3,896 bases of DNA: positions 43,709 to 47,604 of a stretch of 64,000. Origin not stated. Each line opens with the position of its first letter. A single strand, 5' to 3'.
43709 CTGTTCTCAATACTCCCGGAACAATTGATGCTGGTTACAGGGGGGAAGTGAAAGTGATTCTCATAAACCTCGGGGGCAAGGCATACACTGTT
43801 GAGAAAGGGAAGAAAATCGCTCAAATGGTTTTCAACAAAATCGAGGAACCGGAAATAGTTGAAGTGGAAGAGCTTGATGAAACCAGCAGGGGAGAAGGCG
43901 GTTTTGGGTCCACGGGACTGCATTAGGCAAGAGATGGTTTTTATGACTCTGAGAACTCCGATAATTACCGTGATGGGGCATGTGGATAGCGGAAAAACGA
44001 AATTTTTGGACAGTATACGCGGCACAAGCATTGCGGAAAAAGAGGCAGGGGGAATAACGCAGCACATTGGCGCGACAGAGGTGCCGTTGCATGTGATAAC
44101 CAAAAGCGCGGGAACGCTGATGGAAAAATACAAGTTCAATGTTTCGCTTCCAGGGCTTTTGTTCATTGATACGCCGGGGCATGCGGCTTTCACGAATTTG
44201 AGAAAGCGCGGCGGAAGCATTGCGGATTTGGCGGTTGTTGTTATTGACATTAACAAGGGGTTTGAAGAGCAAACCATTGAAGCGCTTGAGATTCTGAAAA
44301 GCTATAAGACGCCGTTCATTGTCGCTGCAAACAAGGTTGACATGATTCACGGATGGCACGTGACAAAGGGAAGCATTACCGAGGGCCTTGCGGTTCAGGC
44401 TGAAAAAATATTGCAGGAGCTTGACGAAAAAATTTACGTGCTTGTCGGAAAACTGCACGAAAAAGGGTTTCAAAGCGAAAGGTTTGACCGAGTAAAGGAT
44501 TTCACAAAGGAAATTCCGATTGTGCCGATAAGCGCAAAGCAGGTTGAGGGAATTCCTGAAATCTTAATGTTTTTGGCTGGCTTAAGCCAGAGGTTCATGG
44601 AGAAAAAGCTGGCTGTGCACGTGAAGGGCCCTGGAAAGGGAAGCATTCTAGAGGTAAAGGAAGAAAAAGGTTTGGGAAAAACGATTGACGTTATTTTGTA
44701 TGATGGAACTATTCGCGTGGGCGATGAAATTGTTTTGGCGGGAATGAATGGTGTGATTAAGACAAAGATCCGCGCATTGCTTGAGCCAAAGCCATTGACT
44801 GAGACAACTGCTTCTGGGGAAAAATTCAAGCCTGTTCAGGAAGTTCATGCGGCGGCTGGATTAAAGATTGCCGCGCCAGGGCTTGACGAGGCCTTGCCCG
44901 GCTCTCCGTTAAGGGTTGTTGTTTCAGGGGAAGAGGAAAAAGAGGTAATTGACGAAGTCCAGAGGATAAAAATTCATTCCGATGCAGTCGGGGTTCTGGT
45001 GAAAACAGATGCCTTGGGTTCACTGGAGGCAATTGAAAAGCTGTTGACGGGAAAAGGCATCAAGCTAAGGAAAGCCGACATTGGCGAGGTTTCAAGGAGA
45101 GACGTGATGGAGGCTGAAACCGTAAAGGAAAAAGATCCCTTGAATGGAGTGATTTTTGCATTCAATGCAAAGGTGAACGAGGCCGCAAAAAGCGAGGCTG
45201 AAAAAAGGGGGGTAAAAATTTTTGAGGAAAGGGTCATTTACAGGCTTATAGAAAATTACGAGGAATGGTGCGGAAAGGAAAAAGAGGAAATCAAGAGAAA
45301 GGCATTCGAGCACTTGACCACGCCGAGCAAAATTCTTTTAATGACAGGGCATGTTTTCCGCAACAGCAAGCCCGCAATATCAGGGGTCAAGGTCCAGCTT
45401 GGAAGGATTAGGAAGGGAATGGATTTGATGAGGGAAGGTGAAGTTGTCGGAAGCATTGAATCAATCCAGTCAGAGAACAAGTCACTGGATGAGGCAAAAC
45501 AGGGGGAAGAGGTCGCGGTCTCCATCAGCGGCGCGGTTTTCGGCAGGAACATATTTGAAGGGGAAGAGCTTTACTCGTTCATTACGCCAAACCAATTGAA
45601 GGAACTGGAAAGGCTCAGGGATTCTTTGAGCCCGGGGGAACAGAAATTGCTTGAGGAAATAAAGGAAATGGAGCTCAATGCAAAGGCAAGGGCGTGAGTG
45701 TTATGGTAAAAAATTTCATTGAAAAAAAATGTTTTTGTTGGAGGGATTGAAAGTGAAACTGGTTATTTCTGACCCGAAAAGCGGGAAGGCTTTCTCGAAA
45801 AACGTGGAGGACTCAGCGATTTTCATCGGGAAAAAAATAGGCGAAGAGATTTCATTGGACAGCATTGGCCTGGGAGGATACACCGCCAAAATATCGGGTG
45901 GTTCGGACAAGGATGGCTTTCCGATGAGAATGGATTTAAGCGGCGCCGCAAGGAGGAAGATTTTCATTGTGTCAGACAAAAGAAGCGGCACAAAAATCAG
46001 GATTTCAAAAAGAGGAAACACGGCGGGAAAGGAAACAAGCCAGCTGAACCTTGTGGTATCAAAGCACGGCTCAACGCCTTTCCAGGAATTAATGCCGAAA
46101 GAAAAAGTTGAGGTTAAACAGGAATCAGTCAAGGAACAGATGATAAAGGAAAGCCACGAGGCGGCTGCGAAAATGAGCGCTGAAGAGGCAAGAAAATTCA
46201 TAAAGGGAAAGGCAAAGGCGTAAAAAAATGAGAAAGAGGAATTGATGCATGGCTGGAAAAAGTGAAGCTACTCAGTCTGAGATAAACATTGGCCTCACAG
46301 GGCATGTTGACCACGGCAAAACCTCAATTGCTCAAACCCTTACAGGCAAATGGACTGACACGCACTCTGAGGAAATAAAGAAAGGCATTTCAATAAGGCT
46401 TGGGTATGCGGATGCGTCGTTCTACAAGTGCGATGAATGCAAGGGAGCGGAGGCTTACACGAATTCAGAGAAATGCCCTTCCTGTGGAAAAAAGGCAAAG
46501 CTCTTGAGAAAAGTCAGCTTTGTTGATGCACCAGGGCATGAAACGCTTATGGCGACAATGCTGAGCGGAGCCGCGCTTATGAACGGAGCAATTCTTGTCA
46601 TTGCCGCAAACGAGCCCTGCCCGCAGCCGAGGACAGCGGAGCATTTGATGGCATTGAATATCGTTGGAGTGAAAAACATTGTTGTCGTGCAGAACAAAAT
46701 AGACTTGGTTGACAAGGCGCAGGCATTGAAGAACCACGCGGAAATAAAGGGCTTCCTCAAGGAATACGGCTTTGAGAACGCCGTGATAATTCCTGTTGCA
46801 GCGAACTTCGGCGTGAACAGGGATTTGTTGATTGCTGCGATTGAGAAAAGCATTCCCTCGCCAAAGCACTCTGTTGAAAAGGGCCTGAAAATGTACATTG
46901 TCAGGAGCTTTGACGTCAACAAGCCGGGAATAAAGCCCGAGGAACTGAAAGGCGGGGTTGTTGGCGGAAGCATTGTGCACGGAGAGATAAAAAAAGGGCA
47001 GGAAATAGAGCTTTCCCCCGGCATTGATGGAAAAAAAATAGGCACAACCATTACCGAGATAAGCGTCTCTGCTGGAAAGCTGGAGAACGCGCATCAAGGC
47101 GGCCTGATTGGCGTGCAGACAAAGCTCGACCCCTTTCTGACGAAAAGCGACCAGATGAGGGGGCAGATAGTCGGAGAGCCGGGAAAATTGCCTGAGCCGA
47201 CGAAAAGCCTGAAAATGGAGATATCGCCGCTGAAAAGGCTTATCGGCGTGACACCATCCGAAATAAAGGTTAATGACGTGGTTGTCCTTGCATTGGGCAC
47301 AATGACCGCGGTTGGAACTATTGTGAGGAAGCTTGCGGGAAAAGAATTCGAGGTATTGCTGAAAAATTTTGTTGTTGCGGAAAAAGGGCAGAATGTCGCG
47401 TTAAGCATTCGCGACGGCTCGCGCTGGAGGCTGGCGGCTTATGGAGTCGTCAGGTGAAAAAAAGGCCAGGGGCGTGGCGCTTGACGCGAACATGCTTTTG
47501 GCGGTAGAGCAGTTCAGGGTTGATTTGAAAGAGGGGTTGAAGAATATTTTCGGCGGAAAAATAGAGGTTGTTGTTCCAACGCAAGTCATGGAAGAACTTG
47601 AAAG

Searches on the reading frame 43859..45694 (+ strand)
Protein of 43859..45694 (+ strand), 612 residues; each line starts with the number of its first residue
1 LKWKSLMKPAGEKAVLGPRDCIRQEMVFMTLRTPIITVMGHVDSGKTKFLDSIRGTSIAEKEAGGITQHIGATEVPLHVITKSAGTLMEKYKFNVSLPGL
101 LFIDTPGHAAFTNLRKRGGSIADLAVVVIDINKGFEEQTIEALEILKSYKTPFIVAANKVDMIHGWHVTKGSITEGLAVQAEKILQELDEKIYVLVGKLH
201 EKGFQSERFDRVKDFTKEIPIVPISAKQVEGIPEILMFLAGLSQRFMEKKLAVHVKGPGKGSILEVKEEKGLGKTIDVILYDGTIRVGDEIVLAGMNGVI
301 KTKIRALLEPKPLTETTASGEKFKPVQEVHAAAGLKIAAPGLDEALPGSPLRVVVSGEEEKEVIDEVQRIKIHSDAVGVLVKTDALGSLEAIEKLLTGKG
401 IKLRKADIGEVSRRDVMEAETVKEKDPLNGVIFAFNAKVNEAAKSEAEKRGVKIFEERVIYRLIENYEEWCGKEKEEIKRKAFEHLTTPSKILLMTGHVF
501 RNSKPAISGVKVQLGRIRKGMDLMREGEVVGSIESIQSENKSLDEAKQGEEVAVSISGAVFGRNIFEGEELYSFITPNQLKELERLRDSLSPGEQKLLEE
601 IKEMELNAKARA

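Call 11: search_protein_families(library=pfam, proteins=[window:43859-45694:+], max_evalue=0.001)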
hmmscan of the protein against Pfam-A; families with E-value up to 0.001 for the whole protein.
window:43859-45694:+ (612 aa): 6 families
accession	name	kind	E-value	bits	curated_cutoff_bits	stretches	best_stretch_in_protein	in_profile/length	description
PF00009.33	GTP_EFTU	-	6.8e-31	107.8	26.5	1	34-239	4-182/188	Elongation factor Tu GTP binding domain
PF14578.12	GTP_EFTU_D4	-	2e-25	88.9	23.8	1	489-572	2-86/86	Elongation factor Tu domain 4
PF11987.13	IF-2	-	1.4e-19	70.6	27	1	362-467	11-116/117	Translation-initiation factor 2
PF03144.31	GTP_EFTU_D2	-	2.8e-11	44.1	30.3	1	273-351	1-72/73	Elongation factor Tu domain 2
PF01926.29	MMR_HSR1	-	2e-06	28.3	21.9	1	36-159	2-113/113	50S ribosome-binding GTPase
PF03029.23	ATP_bind_1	-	0.00029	21.2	27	0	99-236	92-231/240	Conserved hypothetical ATP binding protein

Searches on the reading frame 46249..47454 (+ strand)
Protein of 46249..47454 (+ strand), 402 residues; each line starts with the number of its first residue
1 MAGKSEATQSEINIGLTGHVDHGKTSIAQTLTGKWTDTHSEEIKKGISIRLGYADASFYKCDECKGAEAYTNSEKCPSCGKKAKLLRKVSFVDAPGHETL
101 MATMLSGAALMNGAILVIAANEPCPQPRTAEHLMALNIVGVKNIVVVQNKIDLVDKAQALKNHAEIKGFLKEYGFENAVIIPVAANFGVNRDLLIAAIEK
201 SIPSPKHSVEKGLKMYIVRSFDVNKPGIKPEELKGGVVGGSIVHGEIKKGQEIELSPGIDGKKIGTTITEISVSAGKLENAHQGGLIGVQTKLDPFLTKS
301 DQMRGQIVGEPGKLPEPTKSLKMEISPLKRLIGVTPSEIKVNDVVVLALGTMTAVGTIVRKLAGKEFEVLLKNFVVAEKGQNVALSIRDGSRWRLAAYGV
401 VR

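Call 11: search_protein_families(library=pfam, proteins=[window:46249-47454:+], max_evalue=0.001)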
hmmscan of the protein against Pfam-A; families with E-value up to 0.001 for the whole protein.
window:46249-47454:+ (402 aa): 3 families
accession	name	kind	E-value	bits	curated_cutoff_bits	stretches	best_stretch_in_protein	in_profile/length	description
PF00009.33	GTP_EFTU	-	1.8e-26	93.3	26.5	1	12-203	4-187/188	Elongation factor Tu GTP binding domain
PF09173.17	eIF2_C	-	1e-13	51.7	22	1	320-401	2-86/86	Initiation factor eIF2 gamma, C terminal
PF03144.31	GTP_EFTU_D2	-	9.5e-07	29.6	30.3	1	235-295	1-62/73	Elongation factor Tu domain 2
